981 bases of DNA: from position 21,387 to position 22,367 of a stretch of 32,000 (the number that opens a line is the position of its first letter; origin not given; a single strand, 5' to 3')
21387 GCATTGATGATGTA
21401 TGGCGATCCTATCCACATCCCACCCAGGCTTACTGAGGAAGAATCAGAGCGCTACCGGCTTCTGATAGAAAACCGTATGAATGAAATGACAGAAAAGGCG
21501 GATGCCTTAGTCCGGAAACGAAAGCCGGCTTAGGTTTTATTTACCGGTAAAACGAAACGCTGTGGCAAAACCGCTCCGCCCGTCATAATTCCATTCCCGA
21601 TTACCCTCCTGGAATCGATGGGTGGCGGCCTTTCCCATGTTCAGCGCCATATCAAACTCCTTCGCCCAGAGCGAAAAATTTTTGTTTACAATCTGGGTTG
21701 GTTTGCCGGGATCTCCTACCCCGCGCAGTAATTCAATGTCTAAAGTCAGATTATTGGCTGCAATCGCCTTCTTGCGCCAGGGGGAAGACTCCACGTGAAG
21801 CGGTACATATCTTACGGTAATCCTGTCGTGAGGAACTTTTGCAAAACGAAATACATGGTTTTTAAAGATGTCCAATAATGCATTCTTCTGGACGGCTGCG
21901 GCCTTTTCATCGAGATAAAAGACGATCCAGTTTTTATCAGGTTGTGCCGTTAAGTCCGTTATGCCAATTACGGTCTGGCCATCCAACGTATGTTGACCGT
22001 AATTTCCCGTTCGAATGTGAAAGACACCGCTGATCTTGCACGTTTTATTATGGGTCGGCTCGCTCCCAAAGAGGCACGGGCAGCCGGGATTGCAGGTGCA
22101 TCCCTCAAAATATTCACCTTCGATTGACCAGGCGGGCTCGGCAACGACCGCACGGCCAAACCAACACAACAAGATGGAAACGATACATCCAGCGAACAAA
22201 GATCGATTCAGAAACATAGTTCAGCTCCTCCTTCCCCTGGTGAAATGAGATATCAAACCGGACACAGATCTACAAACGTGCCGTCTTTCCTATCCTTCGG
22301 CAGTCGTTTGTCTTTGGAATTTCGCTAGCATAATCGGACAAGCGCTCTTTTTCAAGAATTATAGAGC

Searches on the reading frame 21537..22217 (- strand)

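Call 8: search_protein_families(library=pfam, proteins=[window:21537-22217:-])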
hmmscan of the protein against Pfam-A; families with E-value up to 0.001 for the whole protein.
window:21537-22217:- (226 aa): 1 family
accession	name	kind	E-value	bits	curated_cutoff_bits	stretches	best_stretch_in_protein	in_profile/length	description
PF07040.16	DUF1326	-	4.7e-21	76.1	25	1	39-214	2-176/177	Protein of unknown function (DUF1326)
